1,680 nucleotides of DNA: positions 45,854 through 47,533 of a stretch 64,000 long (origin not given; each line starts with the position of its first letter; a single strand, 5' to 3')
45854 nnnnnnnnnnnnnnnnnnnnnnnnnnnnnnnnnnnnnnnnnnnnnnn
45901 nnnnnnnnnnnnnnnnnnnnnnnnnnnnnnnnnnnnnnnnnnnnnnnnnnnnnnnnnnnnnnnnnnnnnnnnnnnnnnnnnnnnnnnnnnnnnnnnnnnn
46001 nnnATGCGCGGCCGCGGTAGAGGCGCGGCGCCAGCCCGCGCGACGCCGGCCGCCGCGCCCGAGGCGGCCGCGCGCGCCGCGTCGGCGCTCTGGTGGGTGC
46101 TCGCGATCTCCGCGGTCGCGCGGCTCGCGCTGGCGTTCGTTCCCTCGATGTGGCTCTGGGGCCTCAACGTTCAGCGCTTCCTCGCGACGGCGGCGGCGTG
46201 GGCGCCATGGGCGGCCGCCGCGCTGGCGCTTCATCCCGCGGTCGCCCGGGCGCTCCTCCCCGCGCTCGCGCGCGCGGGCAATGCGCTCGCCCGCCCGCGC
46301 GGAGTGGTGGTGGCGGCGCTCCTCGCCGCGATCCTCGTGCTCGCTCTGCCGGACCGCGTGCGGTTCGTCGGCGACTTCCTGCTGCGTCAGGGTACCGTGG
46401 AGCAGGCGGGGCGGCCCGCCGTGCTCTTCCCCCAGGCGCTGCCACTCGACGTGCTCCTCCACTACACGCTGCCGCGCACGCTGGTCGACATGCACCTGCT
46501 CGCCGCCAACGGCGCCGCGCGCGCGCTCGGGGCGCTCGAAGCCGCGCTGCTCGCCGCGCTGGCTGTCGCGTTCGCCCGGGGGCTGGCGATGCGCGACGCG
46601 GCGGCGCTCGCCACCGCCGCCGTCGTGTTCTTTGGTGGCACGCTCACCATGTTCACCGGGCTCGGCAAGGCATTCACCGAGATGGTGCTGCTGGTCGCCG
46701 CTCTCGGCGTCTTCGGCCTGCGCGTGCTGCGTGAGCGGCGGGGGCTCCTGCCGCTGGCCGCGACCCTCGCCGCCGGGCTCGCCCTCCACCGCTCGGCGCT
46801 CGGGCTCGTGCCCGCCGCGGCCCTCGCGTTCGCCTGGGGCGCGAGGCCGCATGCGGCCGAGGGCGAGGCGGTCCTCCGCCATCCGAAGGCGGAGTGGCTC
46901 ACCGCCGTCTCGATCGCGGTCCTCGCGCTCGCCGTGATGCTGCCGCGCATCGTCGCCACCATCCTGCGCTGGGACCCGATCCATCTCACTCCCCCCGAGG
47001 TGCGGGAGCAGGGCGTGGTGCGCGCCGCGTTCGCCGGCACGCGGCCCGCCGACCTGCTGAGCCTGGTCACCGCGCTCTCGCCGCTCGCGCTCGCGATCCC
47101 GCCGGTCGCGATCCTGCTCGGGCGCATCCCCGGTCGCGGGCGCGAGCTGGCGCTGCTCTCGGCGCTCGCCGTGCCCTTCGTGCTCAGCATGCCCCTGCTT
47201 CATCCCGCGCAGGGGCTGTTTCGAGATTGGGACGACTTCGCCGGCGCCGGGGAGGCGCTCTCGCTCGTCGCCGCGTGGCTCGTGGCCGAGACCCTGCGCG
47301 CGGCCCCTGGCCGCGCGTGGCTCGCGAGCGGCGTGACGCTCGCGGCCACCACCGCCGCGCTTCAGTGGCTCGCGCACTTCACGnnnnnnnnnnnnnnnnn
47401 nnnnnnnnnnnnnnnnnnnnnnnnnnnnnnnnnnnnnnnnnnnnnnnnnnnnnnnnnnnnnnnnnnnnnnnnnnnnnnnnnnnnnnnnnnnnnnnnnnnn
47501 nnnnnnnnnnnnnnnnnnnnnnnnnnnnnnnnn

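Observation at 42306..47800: Tandem triplication of a polytopic-membrane + TPR gene, translationally coupled, directly downstream of nth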

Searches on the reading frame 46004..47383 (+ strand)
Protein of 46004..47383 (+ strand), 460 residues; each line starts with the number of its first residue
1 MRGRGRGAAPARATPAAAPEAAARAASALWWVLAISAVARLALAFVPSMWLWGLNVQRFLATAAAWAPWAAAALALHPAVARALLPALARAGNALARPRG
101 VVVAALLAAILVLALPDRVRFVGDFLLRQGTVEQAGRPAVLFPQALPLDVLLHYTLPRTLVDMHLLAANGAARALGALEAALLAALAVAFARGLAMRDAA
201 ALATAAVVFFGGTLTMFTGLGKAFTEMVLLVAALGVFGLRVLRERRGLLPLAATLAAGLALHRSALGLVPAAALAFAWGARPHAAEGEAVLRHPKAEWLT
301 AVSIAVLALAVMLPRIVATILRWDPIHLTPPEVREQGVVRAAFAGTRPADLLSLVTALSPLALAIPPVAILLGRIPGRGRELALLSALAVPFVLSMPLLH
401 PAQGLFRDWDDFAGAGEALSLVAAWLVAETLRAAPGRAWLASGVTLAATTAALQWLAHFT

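Call 14: search_solved_structures(query=A3, max_evalue=10)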
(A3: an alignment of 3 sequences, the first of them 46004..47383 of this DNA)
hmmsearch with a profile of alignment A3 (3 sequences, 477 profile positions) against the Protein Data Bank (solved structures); distinct sequences matched with E-value up to 10: 0.

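Call 23: search_protein_representatives(alignment_id=A3)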
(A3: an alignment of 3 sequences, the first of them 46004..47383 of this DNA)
Query: 3 sequences, 477 profile positions. Proteins with E-value up to 0.001 (for the whole library): 838; up to 1e-10: 468; up to 1e-30: 260. The best 150 are listed.
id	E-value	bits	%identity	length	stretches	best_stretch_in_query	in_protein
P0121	5.3e-175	598.9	-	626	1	9-477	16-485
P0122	7.2e-148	509.5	-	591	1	30-477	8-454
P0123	3.5e-143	494.1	-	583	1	42-477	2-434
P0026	1.9e-142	491.6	-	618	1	12-476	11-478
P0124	9.6e-141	486.0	-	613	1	32-475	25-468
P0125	1.9e-140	485.0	-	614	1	8-477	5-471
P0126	1.7e-137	475.3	-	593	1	34-477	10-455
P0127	4.4e-136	470.6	-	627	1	13-477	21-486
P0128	1.8e-133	462.0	-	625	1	14-475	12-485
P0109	2.6e-132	458.2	-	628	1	17-477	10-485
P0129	3.8e-132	457.6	-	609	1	9-477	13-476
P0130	4.8e-132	457.3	-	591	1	39-477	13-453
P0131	8.3e-131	453.2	-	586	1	32-477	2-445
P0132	2.9e-129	448.1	-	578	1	49-477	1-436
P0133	1.1e-126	439.6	-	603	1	19-477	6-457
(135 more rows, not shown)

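Call 46: find_related_loci(query=A3, collection=genome_contigs, flank=10000)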
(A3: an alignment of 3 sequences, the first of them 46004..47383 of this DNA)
Query A3 (460 aa) in genome_contigs; peptide patterns used: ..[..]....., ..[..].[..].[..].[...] (x = any residue, [..] = any of these).
81 stretches matched a pattern; 33 encode a relative of the query (tblastn E <= 1e-3); 32 distinct loci.
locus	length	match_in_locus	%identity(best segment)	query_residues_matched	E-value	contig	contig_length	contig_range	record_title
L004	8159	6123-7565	67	7-459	8e-146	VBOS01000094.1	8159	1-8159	MAG: Candidatus Eisenbacteria bacterium isolate WS_2 14_0903_13_30cm_scaffold_968653, whole genome shotgun sequence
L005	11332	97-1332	63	45-458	3e-113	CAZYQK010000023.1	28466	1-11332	MAG TPA_asm: uncultured bacterium isolate SRP119689_co1_84 genome assembly, contig: NODE_2063_length_28466_cov_7.416705,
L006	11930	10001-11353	62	6-458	6e-110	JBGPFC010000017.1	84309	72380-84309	MAG: Candidatus Eisenbacteria bacterium isolate OBJ_0618_7090110_76 k141_11226796_length_84309_cov_23.9986, whole genome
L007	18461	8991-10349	53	24-460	2e-107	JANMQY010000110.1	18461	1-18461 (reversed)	MAG: Candidatus Eisenbacteria bacterium isolate OTE_51_metabat_109 OTE_51_k141_3929599, whole genome shotgun sequence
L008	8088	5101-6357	54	45-458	3e-107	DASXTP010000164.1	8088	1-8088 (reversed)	MAG TPA_asm: Candidatus Eisenbacteria bacterium isolate SMAG_U4695 k141_2261521, whole genome shotgun sequence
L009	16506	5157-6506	58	8-456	4e-106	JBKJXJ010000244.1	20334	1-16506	MAG: Candidatus Eisenbacteria bacterium isolate swi_bin.170 k127_6691127, whole genome shotgun sequence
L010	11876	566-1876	60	24-460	8e-98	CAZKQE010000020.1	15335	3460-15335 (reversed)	MAG TPA_asm: uncultured bacterium isolate SRP287453_co1_29 genome assembly, contig: NODE_7090_length_15335_cov_8.642932,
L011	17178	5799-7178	55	11-460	2e-91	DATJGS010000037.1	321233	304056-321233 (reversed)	MAG TPA_asm: Candidatus Saccharimonadaceae bacterium isolate SMAG_U15492 k141_8075531, whole genome shotgun sequence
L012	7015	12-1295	53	37-460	1e-87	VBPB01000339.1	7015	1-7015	MAG: Candidatus Eisenbacteria bacterium isolate WS_11 14_1009_16_40cm_scaffold_168012, whole genome shotgun sequence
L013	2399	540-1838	50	28-456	2e-88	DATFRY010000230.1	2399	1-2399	MAG TPA_asm: Kofleriaceae bacterium isolate SMAG_U9370 k141_4600960, whole genome shotgun sequence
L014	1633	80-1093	53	115-458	5e-81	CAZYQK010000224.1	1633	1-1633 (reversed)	MAG TPA_asm: uncultured bacterium isolate SRP119689_co1_84 genome assembly, contig: NODE_145992_length_1633_cov_7.659696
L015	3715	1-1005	55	128-456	9e-70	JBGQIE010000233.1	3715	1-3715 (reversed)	MAG: Candidatus Eisenbacteria bacterium isolate OBJ2_061818_070_56 k141_1300059_length_3715_cov_11.4569, whole genome sh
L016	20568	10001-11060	52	44-460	1e-66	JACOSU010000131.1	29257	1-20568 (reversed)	MAG: Candidatus Eisenbacteria bacterium isolate NC_groundwater_26_Pr7_B-0.1um_68_11 FFV18_Bp1_scaffold_526528, whole gen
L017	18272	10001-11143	42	37-435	1e-63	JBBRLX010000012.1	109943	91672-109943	MAG: Candidatus Eisenbacteria bacterium isolate La1_maxbin2.300 LA1C_X2.300_k141_224233L_109943_cov_45.1711, whole genom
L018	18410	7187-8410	41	38-432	2e-57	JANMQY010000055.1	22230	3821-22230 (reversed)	MAG: Candidatus Eisenbacteria bacterium isolate OTE_51_metabat_109 OTE_51_k141_1775020, whole genome shotgun sequence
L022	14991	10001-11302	37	23-459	5e-42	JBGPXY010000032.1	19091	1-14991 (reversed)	MAG: Candidatus Eisenbacteria bacterium isolate OBJ1_062018_090_26 k141_2573200_length_19091_cov_11.9820, whole genome s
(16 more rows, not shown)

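Call 57: search_protein_families(library=pfam, alignment_id=A5, max_evalue=10)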
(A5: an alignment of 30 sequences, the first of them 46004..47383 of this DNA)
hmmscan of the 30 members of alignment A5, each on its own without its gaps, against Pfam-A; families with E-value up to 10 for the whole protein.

A. member 1, window:46004-47383:+ (460 aa): 0 families

B. families by the number of members that match (of 30 scanned): 8 families
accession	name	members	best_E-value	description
PF10688.14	Imp-YgjV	1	0.092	Bacterial inner membrane protein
PF11654.13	NCE101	1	0.12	Non-classical export protein 1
PF05568.16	ASFV_J13L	1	0.25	African swine fever virus J13L protein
PF05077.17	DUF678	1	0.7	Protein of unknown function (DUF678)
PF10101.14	DUF2339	1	1.1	Predicted membrane protein (DUF2339)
PF16082.10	Phage_holin_2_4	1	2.2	Bacteriophage holin family, superfamily II-like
PF24002.1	DUF7318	1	2.5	Family of unknown function (DUF7318)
PF11028.14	TMEM260-like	1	3.6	Protein O-mannosyl-transferase TMEM260-like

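Call 58: search_solved_structures(query=A5, max_evalue=10, show_alignments=3)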
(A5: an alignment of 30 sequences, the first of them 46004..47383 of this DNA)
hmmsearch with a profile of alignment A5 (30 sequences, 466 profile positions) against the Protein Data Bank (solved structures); distinct sequences matched with E-value up to 10: 1.
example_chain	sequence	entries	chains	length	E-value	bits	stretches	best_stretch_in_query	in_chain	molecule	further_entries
7nfx_v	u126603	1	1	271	0.11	14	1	325-409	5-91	Signal recognition particle receptor subunit beta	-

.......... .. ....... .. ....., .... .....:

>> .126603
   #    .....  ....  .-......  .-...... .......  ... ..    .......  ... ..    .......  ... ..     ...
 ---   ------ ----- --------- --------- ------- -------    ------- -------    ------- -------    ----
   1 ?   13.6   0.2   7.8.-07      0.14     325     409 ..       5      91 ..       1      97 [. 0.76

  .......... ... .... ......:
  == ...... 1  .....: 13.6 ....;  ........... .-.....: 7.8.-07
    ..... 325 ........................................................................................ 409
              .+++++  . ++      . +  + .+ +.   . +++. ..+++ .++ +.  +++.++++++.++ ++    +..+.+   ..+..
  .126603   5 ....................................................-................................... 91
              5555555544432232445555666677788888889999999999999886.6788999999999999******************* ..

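Call 62: search_protein_families(library=pfam, proteins=[L022:523-1266:+, L022:1313-2767:+, L022:2858-3850:+, L022:4353-5084:-, L022:5366-6436:+, L022:6593-7342:+, L022:7342-8070:+, L022:8087-9334:+, L022:9358-9978:+, L022:11904-13526:+], max_evalue=0.001)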
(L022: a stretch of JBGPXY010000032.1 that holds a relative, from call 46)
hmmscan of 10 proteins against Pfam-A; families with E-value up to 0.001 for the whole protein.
L022:523-1266:+ (248 aa): 1 family
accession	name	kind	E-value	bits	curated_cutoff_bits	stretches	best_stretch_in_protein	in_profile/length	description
PF01966.28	HD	-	5e-08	33.7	22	1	64-161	3-113/116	HD domain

L022:1313-2767:+ (485 aa): 17 families
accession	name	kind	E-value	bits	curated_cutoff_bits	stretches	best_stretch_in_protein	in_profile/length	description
PF13414.12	TPR_11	-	1.3e-19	70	26.8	1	317-348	8-39/42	TPR repeat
PF14559.12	TPR_19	-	6e-19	68.6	25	1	162-226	3-66/68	Tetratricopeptide repeat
PF07719.23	TPR_2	-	1.6e-16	59.4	27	1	307-336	5-34/34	Tetratricopeptide repeat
PF13431.12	TPR_17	-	9.4e-16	57.1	24.4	0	64-88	2-26/34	Tetratricopeptide repeat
PF13428.12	TPR_14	-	2.2e-15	56.1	23.5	0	309-344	7-42/44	Tetratricopeptide repeat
PF13371.12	TPR_9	-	5.7e-15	55.5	35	1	162-219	7-64/73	Tetratricopeptide repeat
PF00515.34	TPR_1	-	1.6e-14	53.4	27.8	0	308-336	6-34/34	Tetratricopeptide repeat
PF13432.12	TPR_16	-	2.7e-13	50.5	32.7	1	308-370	2-64/65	Tetratricopeptide repeat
PF13181.12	TPR_8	-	4.9e-12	45.4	25.7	0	229-258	5-34/34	Tetratricopeptide repeat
PF13424.12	TPR_12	-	1.2e-09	38.6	30.1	0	161-214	21-75/77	Tetratricopeptide repeat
PF23914.1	TPR_CcmH_CycH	-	1.7e-07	31.7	42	0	284-370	65-154/158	Cytochrome c-type biogenesis protein H TPR domain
PF12895.13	ANAPC3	-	2e-06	28.4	27.2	0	309-361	29-80/82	Anaphase-promoting complex, cyclosome, subunit 3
PF13174.12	TPR_6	-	4.7e-06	27.3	26.3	0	229-257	4-32/33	Tetratricopeptide repeat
PF13429.12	TPR_15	-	1.6e-05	25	26.2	1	309-393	152-236/280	Tetratricopeptide repeat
PF13176.12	TPR_7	-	3.7e-05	23.9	27.9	0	189-217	4-34/36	Tetratricopeptide repeat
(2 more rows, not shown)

L022:2858-3850:+ (331 aa): 2 families
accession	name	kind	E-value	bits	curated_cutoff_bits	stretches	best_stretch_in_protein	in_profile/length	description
PF07991.19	KARI_N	-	6.8e-48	162.8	20.6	1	5-166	2-164/165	Acetohydroxy acid isomeroreductase, NADPH-binding domain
PF01450.25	KARI_C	-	2.3e-45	154.9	29.1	1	174-307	2-135/144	Ketol-acid reductoisomerase, C-terminal domain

L022:4353-5084:- (244 aa): 1 family
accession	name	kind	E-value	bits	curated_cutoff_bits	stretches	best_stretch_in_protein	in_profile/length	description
PF04298.18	Zn_peptidase_2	-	5.7e-88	294.5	27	1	21-240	1-217/218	Putative neutral zinc metallopeptidase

L022:5366-6436:+ (357 aa): 2 families
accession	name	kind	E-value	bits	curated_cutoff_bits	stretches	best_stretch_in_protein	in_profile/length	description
PF01212.27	Beta_elim_lyase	-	3.9e-103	345.2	27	1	9-293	1-286/288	Beta-eliminating lyase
PF00155.27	Aminotran_1_2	-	1.4e-09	38.1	19.7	1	18-340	18-360/361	Aminotransferase class I and II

L022:6593-7342:+ (250 aa): 1 family
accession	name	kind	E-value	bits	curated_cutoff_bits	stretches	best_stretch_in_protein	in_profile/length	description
PF00590.25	TP_methylase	-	3.3e-35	122.4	27.8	1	12-210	1-210/212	Tetrapyrrole (Corrin/Porphyrin) Methylases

L022:7342-8070:+ (243 aa): 1 family
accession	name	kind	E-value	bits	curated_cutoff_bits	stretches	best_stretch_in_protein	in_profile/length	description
PF01066.26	CDP-OH_P_transf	-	1.5e-16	61.6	22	1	49-216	4-145/152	CDP-alcohol phosphatidyltransferase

L022:8087-9334:+ (416 aa): 1 family
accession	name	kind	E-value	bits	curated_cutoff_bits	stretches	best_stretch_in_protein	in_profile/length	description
PF01658.22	Inos-1-P_synth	-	4.3e-38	130.2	27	1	191-299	1-107/107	Myo-inositol-1-phosphate synthase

L022:9358-9978:+ (207 aa): 3 families
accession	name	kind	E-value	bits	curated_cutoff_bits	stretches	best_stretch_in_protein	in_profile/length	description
PF02223.23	Thymidylate_kin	-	2.9e-44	151.4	27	1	8-196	1-184/185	Thymidylate kinase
PF13521.12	AAA_28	-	3.3e-07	31.1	27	1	6-113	2-99/164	AAA domain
PF13401.12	AAA_22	-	0.00039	21.2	27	1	5-94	7-91/130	AAA domain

L022:11904-13526:+ (541 aa): 5 families
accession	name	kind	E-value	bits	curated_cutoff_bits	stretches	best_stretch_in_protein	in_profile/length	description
PF03572.23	Peptidase_S41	-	6.2e-51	172.7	24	1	196-352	2-157/165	Peptidase family S41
PF17820.7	PDZ_6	-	1.2e-12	47.8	27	1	111-163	2-52/54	PDZ domain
PF22694.1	CtpB_N-like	-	1.6e-09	38.5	27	1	37-81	38-83/85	Activating protease CtpB N-terminal domain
PF13180.12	PDZ_2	-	4.7e-09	36.8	27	1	96-173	1-77/80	PDZ domain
PF00595.29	PDZ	-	6.5e-07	30.1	23.2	1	96-163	10-80/81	PDZ domain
